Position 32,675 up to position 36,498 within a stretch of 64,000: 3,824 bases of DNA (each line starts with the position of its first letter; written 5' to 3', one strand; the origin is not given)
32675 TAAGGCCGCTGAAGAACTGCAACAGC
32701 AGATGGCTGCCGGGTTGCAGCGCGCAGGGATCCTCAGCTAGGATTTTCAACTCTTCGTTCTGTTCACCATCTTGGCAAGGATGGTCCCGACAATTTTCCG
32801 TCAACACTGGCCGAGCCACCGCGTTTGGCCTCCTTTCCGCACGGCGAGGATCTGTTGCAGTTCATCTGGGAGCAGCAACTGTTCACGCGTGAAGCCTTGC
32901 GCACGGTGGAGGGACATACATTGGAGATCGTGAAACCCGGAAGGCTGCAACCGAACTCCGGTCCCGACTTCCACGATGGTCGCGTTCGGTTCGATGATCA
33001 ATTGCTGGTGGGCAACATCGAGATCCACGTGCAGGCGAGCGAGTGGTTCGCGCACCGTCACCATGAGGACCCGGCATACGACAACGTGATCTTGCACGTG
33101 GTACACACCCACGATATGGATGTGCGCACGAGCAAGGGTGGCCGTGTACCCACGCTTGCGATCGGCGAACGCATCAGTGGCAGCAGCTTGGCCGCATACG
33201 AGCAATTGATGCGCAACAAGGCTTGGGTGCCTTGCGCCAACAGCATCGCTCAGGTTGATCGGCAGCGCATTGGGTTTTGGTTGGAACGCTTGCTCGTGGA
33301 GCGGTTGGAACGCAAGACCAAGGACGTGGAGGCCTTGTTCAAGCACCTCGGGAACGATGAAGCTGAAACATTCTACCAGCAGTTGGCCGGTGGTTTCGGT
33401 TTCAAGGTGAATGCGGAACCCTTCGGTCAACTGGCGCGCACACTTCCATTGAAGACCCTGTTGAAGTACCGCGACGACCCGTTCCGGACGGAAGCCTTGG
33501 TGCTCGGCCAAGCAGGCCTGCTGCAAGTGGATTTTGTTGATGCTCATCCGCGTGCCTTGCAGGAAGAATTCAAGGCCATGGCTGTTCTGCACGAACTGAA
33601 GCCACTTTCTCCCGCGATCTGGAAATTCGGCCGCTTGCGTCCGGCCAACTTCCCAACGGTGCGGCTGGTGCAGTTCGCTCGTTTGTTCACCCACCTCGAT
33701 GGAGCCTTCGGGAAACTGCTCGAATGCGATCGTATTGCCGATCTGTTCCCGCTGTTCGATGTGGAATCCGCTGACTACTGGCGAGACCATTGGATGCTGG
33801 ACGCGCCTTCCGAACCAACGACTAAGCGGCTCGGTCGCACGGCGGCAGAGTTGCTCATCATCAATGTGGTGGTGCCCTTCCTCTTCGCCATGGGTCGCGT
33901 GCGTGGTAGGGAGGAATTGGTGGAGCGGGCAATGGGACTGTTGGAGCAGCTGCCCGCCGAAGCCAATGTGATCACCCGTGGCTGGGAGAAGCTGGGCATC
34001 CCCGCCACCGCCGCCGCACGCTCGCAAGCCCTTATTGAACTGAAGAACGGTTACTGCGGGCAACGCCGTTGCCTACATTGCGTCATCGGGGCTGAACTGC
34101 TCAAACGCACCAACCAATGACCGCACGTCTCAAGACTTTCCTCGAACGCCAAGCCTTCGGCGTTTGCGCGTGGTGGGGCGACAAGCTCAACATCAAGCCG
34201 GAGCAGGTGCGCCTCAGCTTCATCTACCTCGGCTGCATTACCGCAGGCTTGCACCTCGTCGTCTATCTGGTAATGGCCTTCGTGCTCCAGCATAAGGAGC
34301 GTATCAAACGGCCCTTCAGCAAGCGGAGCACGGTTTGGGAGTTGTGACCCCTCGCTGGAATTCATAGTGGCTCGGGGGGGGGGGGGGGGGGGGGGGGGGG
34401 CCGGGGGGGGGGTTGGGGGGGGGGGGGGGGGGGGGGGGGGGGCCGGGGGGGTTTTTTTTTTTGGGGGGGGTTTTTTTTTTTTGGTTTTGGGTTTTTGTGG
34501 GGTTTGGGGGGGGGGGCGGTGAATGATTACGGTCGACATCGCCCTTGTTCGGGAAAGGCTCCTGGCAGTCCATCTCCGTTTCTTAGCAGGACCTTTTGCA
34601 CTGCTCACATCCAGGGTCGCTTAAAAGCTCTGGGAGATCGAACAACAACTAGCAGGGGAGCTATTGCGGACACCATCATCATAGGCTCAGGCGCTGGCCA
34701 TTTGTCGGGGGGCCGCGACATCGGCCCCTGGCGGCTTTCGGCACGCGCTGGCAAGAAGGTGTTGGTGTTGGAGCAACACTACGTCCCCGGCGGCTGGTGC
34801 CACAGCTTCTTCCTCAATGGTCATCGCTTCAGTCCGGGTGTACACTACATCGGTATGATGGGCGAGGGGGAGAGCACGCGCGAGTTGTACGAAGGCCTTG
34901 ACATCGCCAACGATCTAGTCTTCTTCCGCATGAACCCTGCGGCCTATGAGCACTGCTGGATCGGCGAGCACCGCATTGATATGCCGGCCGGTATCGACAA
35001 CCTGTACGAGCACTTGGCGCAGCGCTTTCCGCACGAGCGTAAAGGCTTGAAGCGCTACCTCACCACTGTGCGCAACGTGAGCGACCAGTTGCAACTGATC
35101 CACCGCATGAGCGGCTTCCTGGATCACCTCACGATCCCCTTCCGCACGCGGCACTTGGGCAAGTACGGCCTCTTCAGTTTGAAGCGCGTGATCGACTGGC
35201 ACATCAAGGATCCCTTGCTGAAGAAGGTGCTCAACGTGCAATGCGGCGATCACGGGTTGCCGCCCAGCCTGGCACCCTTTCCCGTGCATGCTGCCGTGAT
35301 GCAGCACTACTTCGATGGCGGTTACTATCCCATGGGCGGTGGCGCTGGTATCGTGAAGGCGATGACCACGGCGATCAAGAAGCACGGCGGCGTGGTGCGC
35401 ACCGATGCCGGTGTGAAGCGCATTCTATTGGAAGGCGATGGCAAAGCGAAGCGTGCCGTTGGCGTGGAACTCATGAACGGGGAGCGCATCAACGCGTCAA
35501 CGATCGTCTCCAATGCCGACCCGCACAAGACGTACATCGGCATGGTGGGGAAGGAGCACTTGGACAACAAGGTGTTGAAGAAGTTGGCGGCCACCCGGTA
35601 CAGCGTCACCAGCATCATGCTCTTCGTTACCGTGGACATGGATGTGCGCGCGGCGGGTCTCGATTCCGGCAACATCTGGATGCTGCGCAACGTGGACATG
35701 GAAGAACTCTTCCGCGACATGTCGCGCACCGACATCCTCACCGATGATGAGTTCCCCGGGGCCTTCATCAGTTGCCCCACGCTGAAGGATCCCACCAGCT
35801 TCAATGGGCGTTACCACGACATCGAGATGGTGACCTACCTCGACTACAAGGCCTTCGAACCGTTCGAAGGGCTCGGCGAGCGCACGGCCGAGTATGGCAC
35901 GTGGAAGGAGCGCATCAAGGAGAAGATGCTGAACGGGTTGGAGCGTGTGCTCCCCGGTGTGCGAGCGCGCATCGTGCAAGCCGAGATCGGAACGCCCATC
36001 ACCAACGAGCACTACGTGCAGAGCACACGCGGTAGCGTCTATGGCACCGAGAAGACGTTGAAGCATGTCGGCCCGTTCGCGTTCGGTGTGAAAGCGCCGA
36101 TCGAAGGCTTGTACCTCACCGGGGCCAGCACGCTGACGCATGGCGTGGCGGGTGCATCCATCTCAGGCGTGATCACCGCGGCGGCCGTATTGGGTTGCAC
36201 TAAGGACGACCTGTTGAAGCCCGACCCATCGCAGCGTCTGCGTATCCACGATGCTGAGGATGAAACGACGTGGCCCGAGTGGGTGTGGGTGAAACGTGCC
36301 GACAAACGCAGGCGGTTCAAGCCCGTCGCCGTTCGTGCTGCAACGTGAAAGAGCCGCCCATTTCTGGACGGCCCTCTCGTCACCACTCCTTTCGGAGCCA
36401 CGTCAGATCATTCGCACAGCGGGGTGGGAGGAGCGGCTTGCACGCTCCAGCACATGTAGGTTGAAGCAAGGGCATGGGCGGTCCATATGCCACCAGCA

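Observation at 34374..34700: A 145-nt tract of only G runs and T runs with telomere-like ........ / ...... segments, and a downstream oxidoreductase lacking any start codon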

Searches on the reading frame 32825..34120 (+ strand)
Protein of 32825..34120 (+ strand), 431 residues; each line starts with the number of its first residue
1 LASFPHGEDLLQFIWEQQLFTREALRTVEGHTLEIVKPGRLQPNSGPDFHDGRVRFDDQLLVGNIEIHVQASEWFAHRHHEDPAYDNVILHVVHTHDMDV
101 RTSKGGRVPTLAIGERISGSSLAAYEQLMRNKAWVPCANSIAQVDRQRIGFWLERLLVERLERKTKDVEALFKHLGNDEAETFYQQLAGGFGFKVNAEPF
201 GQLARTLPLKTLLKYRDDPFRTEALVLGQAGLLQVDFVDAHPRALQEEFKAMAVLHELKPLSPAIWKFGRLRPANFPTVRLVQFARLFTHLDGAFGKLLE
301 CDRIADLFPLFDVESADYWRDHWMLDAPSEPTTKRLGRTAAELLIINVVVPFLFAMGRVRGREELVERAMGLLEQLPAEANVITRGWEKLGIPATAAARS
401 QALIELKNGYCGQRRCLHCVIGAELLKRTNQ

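Call 5: search_protein_families(library=pfam, proteins=[window:32825-34120:+])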
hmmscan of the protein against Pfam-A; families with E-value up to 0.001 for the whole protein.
window:32825-34120:+ (431 aa): 1 family
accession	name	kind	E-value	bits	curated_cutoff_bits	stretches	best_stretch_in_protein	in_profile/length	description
PF11013.13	DUF2851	-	2.6e-126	422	25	1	8-381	1-374/375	Protein of unknown function (DUF2851)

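Call 6: search_protein_families(library=ncbifam, proteins=[window:32825-34120:+])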
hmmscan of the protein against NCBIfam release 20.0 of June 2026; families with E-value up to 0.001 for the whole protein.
window:32825-34120:+ (431 aa): 0 families

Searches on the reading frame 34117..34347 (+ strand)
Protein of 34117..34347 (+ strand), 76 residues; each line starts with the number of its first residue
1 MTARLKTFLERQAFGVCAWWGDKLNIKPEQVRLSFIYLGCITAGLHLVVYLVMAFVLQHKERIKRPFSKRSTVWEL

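Call 5: search_protein_families(library=pfam, proteins=[window:34117-34347:+])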
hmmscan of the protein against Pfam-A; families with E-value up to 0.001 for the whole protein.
window:34117-34347:+ (76 aa): 1 family
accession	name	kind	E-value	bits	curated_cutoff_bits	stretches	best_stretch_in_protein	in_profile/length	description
PF04024.17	PspC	-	3e-06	27.4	25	1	14-58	13-56/58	PspC domain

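Call 6: search_protein_families(library=ncbifam, proteins=[window:34117-34347:+])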
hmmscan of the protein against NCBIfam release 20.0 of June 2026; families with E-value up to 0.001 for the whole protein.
window:34117-34347:+ (76 aa): 1 family
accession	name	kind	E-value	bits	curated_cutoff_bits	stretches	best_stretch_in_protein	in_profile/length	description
TIGR02978.1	phageshock_pspC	equivalog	0.00015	21.6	104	1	14-64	14-65/121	envelope stress response membrane protein PspC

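Call 18: find_encoding_contigs(protein=window:34117-34347:+, flank=3000, max_places=10)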
Protein window:34117-34347:+ (76 aa): 23 contigs read that carry it; 10 places shown.
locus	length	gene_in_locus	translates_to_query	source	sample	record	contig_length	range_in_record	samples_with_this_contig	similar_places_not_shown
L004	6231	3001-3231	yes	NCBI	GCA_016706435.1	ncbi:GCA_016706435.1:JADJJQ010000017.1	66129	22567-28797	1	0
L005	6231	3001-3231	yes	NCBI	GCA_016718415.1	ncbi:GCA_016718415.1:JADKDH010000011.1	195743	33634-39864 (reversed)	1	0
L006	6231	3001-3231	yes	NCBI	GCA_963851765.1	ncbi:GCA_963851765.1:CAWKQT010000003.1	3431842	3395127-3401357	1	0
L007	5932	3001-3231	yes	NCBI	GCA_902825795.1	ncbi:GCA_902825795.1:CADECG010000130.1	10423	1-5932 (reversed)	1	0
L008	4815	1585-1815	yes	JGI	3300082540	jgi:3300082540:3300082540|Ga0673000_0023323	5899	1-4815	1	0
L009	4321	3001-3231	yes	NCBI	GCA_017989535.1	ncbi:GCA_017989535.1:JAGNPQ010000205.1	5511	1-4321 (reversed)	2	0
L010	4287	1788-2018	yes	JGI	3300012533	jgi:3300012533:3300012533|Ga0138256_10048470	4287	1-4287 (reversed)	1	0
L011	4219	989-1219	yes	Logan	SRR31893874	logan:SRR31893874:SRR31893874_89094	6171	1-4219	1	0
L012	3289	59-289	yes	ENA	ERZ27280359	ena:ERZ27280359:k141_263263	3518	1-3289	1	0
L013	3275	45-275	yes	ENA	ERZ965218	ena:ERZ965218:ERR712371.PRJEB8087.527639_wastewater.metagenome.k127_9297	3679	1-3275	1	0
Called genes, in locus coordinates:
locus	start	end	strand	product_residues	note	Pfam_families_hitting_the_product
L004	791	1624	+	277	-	PF00215:OMPdecase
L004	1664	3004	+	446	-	PF11013:DUF2851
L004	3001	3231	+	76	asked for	PF04024:PspC (weak)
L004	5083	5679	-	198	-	-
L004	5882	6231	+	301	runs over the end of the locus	PF01073:3Beta_HSD, PF01370:Epimerase, PF02719:Polysacc_synt_2, PF04321:RmlD_sub_bind, PF13460:NAD_binding_10 (weak), PF16363:GDP_Man_Dehyd, PF07993:NAD_binding_4 (weak)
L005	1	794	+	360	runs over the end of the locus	PF03462:PCRF, PF00472:RF-1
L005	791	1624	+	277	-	PF00215:OMPdecase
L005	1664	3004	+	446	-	PF11013:DUF2851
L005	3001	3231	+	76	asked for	PF04024:PspC (weak)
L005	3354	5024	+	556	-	PF00890:FAD_binding_2, PF01266:DAO (weak), PF01593:Amino_oxidase, PF01946:Thi4 (faint), PF12831:FAD_oxidored (weak), PF13450:NAD_binding_8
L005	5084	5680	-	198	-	-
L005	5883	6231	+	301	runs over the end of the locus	PF01073:3Beta_HSD, PF01370:Epimerase, PF02719:Polysacc_synt_2, PF04321:RmlD_sub_bind, PF13460:NAD_binding_10 (weak), PF16363:GDP_Man_Dehyd, PF07993:NAD_binding_4 (weak)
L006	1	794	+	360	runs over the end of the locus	PF03462:PCRF, PF00472:RF-1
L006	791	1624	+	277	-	PF00215:OMPdecase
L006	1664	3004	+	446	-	PF11013:DUF2851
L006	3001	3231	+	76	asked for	PF04024:PspC (weak)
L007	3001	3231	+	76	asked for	PF04024:PspC (weak)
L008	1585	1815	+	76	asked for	PF04024:PspC (weak)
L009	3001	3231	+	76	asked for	PF04024:PspC (weak)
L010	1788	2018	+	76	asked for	PF04024:PspC (weak)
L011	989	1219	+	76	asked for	PF04024:PspC (weak)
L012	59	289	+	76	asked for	PF04024:PspC (weak)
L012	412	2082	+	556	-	PF00890:FAD_binding_2, PF01266:DAO (weak), PF01593:Amino_oxidase, PF01946:Thi4 (weak), PF07992:Pyr_redox_2 (faint), PF12831:FAD_oxidored (weak), PF13450:NAD_binding_8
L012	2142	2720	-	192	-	-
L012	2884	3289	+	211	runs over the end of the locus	?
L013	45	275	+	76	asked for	PF04024:PspC (weak)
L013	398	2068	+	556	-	PF00890:FAD_binding_2, PF01266:DAO (weak), PF01593:Amino_oxidase, PF01946:Thi4 (weak), PF07992:Pyr_redox_2 (faint), PF12831:FAD_oxidored (weak), PF13450:NAD_binding_8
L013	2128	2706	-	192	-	-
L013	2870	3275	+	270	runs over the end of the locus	?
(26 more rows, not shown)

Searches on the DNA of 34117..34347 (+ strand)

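Call 32: search_rna_families(sources=[L005], threshold=evalue, max_evalue=1)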
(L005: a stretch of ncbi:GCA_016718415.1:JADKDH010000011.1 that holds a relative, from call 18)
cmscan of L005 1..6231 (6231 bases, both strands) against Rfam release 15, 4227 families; matches with E-value up to 1: 0.
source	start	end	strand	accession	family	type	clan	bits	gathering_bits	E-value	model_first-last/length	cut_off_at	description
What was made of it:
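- Tried and rejected: (3) A structured RNA or riboswitch in the true spacer: Rfam found nothing at E<=1 in the clean orthologous locus (call 32).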

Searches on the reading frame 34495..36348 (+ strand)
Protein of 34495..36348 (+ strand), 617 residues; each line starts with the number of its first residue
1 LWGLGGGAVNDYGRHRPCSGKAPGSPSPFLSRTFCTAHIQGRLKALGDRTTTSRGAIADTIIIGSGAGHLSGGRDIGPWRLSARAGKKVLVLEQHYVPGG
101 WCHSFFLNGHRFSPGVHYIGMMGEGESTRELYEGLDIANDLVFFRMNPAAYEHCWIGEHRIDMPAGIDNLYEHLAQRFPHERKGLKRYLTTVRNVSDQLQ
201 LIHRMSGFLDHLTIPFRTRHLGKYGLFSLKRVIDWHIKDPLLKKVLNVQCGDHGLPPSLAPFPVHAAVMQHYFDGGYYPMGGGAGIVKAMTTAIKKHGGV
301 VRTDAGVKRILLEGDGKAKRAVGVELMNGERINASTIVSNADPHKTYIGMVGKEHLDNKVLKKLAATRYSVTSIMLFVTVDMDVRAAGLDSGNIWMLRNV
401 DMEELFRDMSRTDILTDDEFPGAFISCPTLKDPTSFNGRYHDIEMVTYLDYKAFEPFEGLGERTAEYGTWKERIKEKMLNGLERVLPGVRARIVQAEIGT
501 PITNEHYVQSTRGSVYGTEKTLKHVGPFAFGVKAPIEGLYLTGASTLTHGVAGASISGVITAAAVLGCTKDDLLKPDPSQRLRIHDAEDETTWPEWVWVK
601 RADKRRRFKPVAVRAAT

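Call 5: search_protein_families(library=pfam, proteins=[window:34495-36348:+])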
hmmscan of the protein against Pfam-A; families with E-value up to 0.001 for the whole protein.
window:34495-36348:+ (617 aa): 2 families
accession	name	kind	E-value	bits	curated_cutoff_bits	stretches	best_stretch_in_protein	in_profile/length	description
PF01593.30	Amino_oxidase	-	3.4e-16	60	19.8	1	83-566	11-443/443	Flavin containing amine oxidoreductase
PF13450.12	NAD_binding_8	-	5.5e-07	30.2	21.9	1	79-133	13-66/68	NAD(P)-binding Rossmann-like domain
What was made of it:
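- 34699..34739 (+): Corrupted dinucleotide-binding motif and helix. The window reads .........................; all relatives read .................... The net change is +18 nt, which is in frame by chance. Pfam NAD_binding_8 matches only from profile position 13 (call 5).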

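Call 6: search_protein_families(library=ncbifam, proteins=[window:34495-36348:+])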
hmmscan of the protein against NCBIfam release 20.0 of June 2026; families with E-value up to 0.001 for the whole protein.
window:34495-36348:+ (617 aa): 11 families
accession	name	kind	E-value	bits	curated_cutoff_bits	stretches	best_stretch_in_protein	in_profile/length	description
TIGR02730.1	carot_isom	equivalog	6.7e-45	153.8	586.9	1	59-564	2-487/493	carotenoid isomerase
TIGR02734.1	crtI_fam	subfamily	9.4e-41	140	238.1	1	61-570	2-493/504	phytoene desaturase family protein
NF045689.1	BCarotKetCrtO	equivalog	3.6e-22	78.6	1000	1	226-559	184-526/563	beta-carotene ketolase CrtO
NF058655.1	CrtID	equivalog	3.6e-20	72.3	640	1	61-561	2-477/478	bifunctional phytoene desaturase/3,4-desaturase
NF045637.1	carotdesatCrtDProt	equivalog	3.6e-19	68.7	580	1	61-566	2-483/485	1-hydroxycarotenoid 3,4-desaturase CrtD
TIGR02733.1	desat_CrtD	equivalog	1.3e-18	67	549.7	1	61-562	5-485/492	C-3',4' desaturase CrtD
NF042421.1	hydcarot_desat_CrtD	equivalog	1.2e-10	40.5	500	1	59-523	3-439/487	1-hydroxycarotenoid 3,4-desaturase CrtD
NF005560.0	PRK07233.1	equivalog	2.6e-05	23.2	252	0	278-370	193-277/435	hypothetical protein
NF006130.0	PRK08274.1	equivalog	7.3e-05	21.7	369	1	269-341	117-189/467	FAD-dependent tricarballylate dehydrogenase TcuA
TIGR02485.1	CobZ_N-term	equivalog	0.00018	20.4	372.55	1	271-340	115-183/437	FAD-dependent tricarballylate dehydrogenase TcuA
TIGR02731.1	phytoene_desat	equivalog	0.00061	18.6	569.4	0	288-376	217-305/453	15-cis-phytoene desaturase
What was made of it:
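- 34740..36348 (+): Intact remainder of the FAD/NAD(P) oxidoreductase gene (CrtI superfamily, retinol-saturase-like; 556 aa in relatives). Pfam and NCBIfam hits (calls 5, 6).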

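Call 7: find_homologous_proteins(query=window:34660-36348:+)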
Query window:34660-36348:+ (562 aa): 3828 proteins with E <= 0.001 among 8000 candidates; the best 120 are listed.
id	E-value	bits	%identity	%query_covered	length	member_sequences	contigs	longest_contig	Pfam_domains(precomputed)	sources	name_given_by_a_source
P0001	0.0e+0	1245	96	99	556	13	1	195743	PF01946.24,PF01266.31,PF01593.31,PF13450.13,PF00890.31,PF12831.14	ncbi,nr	ncbi:MAG: NAD(P)/FAD-dependent oxidoreductase [Flavobacteriales bacterium]|nr:NAD(P)/FAD-dependent o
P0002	0.0e+0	1072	85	95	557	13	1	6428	PF01946.24,PF01266.31,PF01593.31,PF13450.13,PF00890.31,PF07992.21,PF03486.21,PF01134.29,PF12831.14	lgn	-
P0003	0.0e+0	1070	85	93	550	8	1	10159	PF01946.24,PF01266.31,PF01593.31,PF13450.13,PF00890.31,PF07992.21,PF12831.14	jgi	-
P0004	0.0e+0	1066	82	98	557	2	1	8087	PF01946.24,PF01266.31,PF01593.31,PF13450.13,PF00890.31,PF12831.14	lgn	-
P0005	0.0e+0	1064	85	94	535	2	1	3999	PF01593.31,PF13450.13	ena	-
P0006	1.3e-259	881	68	99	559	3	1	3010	PF01946.24,PF01266.31,PF01593.31,PF13450.13,PF00890.31,PF07992.21,PF03486.21,PF12831.14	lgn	-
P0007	4.4e-258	876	68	99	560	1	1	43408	PF01946.24,PF01266.31,PF01593.31,PF13450.13,PF00890.31,PF07992.21,PF03486.21,PF12831.14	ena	-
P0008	5.0e-254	862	68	99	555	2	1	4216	PF01946.24,PF01266.31,PF01593.31,PF13450.13,PF00890.31,PF07992.21,PF00070.34,PF13738.13,PF03486.21,PF01494.26,PF12831.14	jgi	jgi:all-trans-retinol 13,14-reductase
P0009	3.4e-252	856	67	98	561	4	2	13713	PF01946.24,PF01266.31,PF01593.31,PF13450.13,PF00890.31,PF07992.21,PF03486.21,PF12831.14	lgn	-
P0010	5.4e-252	856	67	99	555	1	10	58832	PF01946.24,PF01266.31,PF01593.31,PF13450.13,PF00890.31,PF07992.21,PF00070.34,PF13738.13,PF03486.21,PF01494.26,PF12831.14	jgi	jgi:all-trans-retinol 13,14-reductase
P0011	5.5e-252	856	67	99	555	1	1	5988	PF01946.24,PF01266.31,PF01593.31,PF13450.13,PF00890.31,PF07992.21,PF00070.34,PF13738.13,PF03486.21,PF01494.26,PF12831.14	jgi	jgi:all-trans-retinol 13,14-reductase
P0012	9.8e-252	855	67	98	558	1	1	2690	PF01946.24,PF01266.31,PF01593.31,PF13450.13,PF00890.31,PF07992.21,PF13738.13,PF03486.21,PF12831.14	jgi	jgi:all-trans-retinol 13,14-reductase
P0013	8.5e-251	852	67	99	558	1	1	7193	PF01946.24,PF01266.31,PF01593.31,PF13450.13,PF00890.31,PF07992.21,PF13738.13,PF03486.21,PF01494.26,PF12831.14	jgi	jgi:phytoene dehydrogenase-like protein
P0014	8.9e-251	852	67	98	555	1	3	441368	PF01946.24,PF01266.31,PF01593.31,PF13450.13,PF00890.31,PF07992.21,PF03486.21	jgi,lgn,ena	-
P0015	2.4e-250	850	67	98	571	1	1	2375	PF01946.24,PF01266.31,PF01593.31,PF13450.13,PF00890.31,PF07992.21,PF03486.21,PF12831.14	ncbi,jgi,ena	jgi:phytoene dehydrogenase-like protein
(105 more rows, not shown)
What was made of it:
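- On CrtI / phytoene desaturase family (downstream gene): Sources name its homologues 'NAD(P)/FAD-dependent oxidoreductase' or 'all-trans-retinol 13,14-reductase' (call 7).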

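Call 9: find_encoding_contigs(protein=P0001, flank=10000, max_places=6)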
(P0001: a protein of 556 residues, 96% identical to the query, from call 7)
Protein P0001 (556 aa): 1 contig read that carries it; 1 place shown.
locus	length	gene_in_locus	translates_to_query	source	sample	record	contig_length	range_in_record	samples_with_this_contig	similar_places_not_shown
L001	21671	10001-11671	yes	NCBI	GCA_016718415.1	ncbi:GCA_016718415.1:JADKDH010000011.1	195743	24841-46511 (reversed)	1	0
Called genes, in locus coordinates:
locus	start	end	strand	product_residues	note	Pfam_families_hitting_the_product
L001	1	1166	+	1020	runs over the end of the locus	PF00515:TPR_1 (faint), PF07719:TPR_2 (faint), PF09976:TPR_21 (faint), PF13424:TPR_12 (faint), PF13428:TPR_14 (faint), PF13181:TPR_8 (faint), PF12895:ANAPC3 (weak), PF13432:TPR_16 (weak), +4 more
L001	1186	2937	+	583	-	-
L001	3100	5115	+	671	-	PF00515:TPR_1 (faint), PF07719:TPR_2 (faint), PF13174:TPR_6 (faint), PF07676:PD40 (faint), PF13620:CarboxypepD_reg (weak), PF13715:CarbopepD_reg_2 (weak), PF00691:OmpA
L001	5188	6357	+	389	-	PF00586:AIRS, PF02769:AIRS_C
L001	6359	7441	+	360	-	PF03462:PCRF, PF00472:RF-1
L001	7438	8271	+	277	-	PF00215:OMPdecase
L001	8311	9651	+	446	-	PF11013:DUF2851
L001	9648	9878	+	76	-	PF04024:PspC (weak)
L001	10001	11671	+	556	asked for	PF00890:FAD_binding_2, PF01266:DAO (weak), PF01593:Amino_oxidase, PF01946:Thi4 (faint), PF12831:FAD_oxidored (weak), PF13450:NAD_binding_8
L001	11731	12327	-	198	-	-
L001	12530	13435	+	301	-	PF01073:3Beta_HSD, PF01370:Epimerase, PF02719:Polysacc_synt_2, PF04321:RmlD_sub_bind, PF13460:NAD_binding_10 (weak), PF16363:GDP_Man_Dehyd, PF07993:NAD_binding_4 (weak)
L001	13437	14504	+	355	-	PF12836:HHH_3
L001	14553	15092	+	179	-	PF00156:Pribosyltran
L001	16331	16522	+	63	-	PF01165:Ribosomal_S21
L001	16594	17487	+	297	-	PF02899:Phage_int_SAM_1, PF13495:Phage_int_SAM_4 (weak), PF00589:Phage_integrase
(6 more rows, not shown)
